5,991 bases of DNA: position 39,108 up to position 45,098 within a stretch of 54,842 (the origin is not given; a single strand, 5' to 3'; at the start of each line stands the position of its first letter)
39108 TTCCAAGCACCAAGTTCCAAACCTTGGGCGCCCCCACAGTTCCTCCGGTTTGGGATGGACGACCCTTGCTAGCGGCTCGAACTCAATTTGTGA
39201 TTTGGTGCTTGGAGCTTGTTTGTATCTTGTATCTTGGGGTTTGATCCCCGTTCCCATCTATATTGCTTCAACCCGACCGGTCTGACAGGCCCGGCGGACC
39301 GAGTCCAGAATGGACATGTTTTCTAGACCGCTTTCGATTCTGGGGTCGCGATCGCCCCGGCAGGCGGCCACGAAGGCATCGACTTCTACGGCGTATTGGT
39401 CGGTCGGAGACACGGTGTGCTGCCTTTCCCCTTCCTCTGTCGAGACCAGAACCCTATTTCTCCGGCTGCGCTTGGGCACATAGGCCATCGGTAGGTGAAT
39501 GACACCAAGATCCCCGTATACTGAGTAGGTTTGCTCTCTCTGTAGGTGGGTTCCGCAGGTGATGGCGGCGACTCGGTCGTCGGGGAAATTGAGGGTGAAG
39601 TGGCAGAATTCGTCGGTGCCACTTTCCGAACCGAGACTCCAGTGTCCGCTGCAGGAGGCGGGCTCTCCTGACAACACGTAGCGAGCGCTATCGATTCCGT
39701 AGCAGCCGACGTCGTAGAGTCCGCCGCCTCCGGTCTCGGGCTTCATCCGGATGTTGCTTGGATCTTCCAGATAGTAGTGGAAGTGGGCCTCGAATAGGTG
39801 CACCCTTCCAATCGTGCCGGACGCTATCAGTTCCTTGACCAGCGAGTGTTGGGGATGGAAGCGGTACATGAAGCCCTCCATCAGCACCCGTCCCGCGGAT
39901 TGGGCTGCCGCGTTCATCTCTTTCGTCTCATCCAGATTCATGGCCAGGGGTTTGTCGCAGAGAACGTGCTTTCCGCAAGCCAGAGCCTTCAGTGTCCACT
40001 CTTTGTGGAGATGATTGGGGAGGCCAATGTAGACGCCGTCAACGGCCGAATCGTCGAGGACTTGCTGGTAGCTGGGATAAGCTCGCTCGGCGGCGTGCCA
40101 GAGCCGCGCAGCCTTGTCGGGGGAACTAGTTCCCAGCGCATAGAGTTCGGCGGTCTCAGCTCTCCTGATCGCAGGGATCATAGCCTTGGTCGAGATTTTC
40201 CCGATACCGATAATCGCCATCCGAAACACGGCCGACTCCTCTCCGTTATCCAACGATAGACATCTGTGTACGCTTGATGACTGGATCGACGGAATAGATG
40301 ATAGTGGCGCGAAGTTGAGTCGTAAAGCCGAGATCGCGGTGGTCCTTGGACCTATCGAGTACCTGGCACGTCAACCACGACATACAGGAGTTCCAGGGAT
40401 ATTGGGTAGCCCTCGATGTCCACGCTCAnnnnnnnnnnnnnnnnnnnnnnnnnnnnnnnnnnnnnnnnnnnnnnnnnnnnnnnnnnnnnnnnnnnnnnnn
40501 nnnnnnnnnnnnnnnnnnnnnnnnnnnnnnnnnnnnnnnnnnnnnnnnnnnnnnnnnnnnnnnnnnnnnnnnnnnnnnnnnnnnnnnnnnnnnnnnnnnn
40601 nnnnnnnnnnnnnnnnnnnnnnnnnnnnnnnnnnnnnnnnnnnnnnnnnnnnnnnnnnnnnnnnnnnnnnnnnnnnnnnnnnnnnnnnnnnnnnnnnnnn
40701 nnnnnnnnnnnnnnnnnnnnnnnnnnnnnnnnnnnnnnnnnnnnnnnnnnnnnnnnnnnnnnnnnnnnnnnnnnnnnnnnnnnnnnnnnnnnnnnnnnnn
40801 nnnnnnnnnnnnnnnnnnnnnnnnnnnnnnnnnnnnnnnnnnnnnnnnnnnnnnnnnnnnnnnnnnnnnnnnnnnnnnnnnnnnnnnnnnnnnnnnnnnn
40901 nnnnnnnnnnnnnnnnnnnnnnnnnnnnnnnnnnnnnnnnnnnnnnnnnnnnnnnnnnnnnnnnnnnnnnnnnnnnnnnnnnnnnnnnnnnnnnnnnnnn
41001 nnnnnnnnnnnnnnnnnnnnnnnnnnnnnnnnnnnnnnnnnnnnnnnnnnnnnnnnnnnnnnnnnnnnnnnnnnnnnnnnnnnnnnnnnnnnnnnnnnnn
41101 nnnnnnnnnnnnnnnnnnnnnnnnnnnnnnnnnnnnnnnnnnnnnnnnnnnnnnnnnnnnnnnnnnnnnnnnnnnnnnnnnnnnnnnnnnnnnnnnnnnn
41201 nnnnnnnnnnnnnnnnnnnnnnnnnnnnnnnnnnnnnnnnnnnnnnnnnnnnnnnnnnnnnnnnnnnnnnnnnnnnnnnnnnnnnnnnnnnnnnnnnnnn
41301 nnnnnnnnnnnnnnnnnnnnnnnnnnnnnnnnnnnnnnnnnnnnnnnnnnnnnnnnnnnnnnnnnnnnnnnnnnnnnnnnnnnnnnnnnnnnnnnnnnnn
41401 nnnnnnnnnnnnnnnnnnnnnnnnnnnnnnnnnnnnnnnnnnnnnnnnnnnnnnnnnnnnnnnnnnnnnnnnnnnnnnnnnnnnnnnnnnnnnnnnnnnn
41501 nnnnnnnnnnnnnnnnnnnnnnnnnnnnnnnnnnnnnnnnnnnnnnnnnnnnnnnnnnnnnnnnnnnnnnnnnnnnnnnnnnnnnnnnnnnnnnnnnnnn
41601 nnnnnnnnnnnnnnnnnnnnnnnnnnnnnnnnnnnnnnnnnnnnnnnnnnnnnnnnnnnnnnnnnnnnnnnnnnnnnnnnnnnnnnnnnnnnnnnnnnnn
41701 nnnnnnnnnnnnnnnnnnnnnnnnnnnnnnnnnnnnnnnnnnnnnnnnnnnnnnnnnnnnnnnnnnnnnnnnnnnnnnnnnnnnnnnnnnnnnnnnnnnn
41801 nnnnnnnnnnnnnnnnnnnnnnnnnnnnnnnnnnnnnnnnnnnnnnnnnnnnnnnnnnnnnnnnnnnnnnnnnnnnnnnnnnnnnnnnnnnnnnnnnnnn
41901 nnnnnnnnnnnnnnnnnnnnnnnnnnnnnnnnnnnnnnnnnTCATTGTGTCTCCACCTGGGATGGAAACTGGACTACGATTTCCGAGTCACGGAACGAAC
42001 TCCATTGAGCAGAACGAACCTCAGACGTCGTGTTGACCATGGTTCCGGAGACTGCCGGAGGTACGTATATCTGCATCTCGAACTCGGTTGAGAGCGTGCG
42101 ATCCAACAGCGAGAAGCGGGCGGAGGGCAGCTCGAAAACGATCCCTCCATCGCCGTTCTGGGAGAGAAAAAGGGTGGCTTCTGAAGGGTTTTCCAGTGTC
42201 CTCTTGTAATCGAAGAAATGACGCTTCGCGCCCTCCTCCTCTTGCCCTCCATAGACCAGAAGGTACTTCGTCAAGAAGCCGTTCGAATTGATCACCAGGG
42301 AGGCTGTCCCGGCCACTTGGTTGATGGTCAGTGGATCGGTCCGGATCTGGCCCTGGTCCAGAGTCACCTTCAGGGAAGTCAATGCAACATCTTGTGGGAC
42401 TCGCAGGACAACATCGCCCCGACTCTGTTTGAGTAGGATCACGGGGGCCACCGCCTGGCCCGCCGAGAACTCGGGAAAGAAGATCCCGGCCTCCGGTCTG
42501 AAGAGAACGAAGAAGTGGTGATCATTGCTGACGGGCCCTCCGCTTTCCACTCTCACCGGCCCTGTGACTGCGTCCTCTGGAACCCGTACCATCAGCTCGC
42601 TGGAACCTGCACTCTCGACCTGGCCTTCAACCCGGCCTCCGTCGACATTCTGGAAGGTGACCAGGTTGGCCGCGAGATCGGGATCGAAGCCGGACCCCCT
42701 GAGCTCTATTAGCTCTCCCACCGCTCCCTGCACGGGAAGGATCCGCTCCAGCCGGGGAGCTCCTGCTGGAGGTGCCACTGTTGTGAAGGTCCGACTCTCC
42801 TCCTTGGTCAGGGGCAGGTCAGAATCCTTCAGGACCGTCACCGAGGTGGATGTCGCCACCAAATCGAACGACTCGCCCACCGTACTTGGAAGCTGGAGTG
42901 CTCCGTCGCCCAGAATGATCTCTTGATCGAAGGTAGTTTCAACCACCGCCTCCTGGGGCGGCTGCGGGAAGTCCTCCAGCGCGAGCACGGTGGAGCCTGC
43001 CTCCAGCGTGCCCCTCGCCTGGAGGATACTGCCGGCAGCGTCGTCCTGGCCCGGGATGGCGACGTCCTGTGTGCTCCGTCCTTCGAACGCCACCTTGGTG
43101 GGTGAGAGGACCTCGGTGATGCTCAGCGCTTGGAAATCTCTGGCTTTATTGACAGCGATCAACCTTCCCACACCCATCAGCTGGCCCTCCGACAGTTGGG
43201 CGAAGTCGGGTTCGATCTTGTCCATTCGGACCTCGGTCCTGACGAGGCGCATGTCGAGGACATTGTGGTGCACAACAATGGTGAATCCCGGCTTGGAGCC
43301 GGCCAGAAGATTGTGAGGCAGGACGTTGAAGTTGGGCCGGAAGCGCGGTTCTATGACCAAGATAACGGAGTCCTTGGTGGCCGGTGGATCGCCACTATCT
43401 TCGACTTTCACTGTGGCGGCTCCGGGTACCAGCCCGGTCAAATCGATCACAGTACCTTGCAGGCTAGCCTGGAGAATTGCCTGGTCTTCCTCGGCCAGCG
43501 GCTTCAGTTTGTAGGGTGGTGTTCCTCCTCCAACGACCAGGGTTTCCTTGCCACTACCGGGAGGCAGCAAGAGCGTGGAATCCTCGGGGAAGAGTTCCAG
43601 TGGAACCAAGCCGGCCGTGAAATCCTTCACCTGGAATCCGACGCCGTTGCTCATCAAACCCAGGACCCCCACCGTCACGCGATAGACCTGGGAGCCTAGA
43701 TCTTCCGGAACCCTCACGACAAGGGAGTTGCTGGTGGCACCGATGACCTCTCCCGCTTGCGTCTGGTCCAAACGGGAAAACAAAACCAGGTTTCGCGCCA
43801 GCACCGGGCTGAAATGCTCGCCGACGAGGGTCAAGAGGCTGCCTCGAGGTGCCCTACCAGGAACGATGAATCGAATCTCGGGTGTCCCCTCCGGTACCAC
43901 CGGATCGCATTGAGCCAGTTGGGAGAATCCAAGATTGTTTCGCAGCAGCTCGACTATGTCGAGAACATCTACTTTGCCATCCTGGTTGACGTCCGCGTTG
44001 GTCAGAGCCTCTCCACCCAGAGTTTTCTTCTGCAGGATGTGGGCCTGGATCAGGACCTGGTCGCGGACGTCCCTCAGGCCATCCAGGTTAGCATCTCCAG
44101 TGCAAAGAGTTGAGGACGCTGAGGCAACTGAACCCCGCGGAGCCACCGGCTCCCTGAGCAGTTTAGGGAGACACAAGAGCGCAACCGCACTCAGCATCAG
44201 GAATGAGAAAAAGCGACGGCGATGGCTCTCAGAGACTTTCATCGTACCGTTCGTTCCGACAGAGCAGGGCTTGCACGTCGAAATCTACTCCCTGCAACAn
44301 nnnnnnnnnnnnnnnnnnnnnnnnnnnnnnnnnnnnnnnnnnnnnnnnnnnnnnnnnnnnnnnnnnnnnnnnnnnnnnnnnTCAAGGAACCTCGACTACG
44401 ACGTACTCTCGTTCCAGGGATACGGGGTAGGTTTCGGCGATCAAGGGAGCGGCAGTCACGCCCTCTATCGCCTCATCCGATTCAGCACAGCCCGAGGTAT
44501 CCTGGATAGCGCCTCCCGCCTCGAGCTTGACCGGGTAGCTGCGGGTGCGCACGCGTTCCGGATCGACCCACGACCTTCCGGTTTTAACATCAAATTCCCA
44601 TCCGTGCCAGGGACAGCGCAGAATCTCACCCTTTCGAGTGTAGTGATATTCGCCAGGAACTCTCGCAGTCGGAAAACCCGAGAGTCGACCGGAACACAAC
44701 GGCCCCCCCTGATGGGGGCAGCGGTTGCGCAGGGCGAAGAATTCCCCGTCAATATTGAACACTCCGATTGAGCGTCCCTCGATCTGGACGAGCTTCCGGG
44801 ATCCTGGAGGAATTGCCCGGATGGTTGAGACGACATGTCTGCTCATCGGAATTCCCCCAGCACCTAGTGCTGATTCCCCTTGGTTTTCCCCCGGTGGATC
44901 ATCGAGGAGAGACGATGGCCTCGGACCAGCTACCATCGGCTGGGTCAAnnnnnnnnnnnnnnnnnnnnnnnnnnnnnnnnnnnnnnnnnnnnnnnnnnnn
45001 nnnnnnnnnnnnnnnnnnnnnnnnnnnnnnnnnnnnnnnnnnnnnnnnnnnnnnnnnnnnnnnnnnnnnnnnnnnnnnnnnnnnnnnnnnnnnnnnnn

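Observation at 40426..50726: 10.3-kb translationally coupled operon: cohesin protein + Lgt + two tandem paralogous dockerin/IPT - choice-of-anchor-D - small-protein cassettes split by a Rieske protein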

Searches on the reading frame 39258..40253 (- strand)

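Call 72: search_protein_families(library=pfam, proteins=[window:39258-40253:-], max_evalue=0.0001)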
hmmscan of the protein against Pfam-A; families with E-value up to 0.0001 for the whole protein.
window:39258-40253:- (331 aa): 3 families
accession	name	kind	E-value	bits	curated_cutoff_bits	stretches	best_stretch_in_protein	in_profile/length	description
PF22725.1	GFO_IDH_MocA_C3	-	1.7e-26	93.1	27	1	138-252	3-123/124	GFO/IDH/MocA C-terminal domain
PF01408.29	GFO_IDH_MocA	-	8.9e-25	88.2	24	1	10-128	1-120/120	Oxidoreductase family, NAD-binding Rossmann fold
PF02894.22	GFO_IDH_MocA_C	-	6.5e-15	55.9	22.9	1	140-327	1-214/218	Oxidoreductase family, C-terminal alpha/beta domain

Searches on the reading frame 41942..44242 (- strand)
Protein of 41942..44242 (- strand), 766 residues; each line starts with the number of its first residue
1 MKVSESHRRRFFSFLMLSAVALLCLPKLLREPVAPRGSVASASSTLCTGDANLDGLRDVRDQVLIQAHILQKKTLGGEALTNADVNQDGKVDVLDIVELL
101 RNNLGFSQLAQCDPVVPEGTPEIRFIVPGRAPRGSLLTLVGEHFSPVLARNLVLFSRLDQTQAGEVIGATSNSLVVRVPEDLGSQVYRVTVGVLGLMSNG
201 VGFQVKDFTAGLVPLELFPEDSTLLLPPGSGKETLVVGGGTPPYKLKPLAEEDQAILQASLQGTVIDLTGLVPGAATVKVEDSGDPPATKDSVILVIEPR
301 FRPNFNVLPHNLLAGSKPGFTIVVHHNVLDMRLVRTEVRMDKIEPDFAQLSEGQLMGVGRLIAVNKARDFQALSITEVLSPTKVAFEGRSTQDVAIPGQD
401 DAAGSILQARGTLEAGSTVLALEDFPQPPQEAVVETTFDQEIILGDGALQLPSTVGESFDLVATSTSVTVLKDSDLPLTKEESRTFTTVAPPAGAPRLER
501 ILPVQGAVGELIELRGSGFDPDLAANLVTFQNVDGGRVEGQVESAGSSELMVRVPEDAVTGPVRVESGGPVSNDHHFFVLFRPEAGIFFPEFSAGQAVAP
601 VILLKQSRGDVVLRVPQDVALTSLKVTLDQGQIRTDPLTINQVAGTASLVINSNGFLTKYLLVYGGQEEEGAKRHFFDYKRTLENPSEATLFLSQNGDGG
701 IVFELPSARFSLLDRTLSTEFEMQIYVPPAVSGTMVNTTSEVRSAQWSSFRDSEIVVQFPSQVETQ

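Call 4: search_protein_families(library=pfam, proteins=[window:41942-44242:-], max_evalue=0.1)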
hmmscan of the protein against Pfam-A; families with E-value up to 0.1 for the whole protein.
window:41942-44242:- (766 aa): 3 families
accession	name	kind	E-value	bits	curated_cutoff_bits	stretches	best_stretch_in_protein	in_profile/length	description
PF00404.24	Dockerin_1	-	4.5e-07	30.4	22.9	1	49-99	2-52/57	Dockerin type I domain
PF19048.6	SidE_mART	-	0.02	14.2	27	0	542-607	261-328/337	SidE mono-ADP-ribosyltransferase domain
PF01839.29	FG-GAP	-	0.03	14.6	22.1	0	77-94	2-19/37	FG-GAP repeat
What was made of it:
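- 41942..44242 (-): g7: cassette-2 large protein (766 aa) with the same architecture as g3. Its dockerin lies at about window 43907-44101. Dockerin_1 30.4 bits (call 4).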

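Call 5: search_protein_families(library=ncbifam, proteins=[window:41942-44242:-], max_evalue=0.1)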
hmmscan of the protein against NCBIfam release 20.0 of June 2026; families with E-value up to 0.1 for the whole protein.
window:41942-44242:- (766 aa): 2 families
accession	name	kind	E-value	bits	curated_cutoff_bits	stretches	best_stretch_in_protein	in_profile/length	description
NF049990.1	CellobisidaseCelK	equivalog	1.2e-05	23.7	1700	1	33-102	814-881/889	cellulose 1,4-beta-cellobiosidase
NF047769.1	LIC10067_lipo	equivalog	3e-05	23.4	200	1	485-571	38-116/239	LIC10067 family putative lipoprotein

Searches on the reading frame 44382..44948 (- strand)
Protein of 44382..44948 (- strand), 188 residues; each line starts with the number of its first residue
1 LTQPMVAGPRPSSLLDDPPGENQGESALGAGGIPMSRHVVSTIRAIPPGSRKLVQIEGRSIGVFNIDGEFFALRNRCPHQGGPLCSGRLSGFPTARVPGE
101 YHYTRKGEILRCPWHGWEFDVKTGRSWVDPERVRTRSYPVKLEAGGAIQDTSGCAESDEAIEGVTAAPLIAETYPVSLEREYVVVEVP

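Call 4: search_protein_families(library=pfam, proteins=[window:44382-44948:-], max_evalue=0.1)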
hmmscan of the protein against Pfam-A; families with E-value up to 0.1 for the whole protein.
window:44382-44948:- (188 aa): 3 families
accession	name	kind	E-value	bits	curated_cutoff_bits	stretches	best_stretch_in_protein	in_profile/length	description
PF00355.32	Rieske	-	1.9e-15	57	20.3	1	39-139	4-88/88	Rieske [2Fe-2S] domain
PF13806.12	Rieske_2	-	1.1e-07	32.1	27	1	40-145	5-99/104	Rieske-like [2Fe-2S] domain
PF22543.2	Rieske_4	-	1.7e-06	28.7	28.4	1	51-126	14-77/119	Soluble Rieske-type ferredoxin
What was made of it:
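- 44382..44846 (-): g6: Rieske [2Fe-2S] ferredoxin-type protein (154 aa from the ATG) with no signal peptide. Probably a passenger gene. Pfam Rieske 57 bits (call 4).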

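Call 5: search_protein_families(library=ncbifam, proteins=[window:44382-44948:-], max_evalue=0.1)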
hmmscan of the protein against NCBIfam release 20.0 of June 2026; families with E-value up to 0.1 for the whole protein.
window:44382-44948:- (188 aa): 6 families
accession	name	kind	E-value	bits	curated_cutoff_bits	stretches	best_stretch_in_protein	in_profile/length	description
NF007422.0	PRK09965.1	equivalog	3e-13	49.7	113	1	36-146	2-95/106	bifunctional 3-phenylpropionate/cinnamic acid dioxygenase ferredoxin subunit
NF042948.2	3PPDioc_HcaC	equivalog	1.6e-11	44.4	150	1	35-145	1-96/105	3-phenylpropionate/cinnamic acid dioxygenase ferredoxin subunit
TIGR02378.1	nirD_assim_sml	equivalog_domain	2.9e-10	40.2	74.65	1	39-145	4-99/105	nitrite reductase small subunit NirD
NF041683.1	ant_diox_AndAb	equivalog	1.3e-08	35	150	2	41-87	6-52/100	anthranilate 1,2-dioxygenase ferredoxin subunit AndAb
TIGR02377.1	MocE_fam_FeS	subfamily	0.0001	22.2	136.15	1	107-146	57-96/101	MocE family 2Fe-2S type ferredoxin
NF052579.1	BetMthstMoxSdmAMthl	equivalog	0.0014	17.7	600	1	44-143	25-118/351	4beta-methylsterol monooxygenase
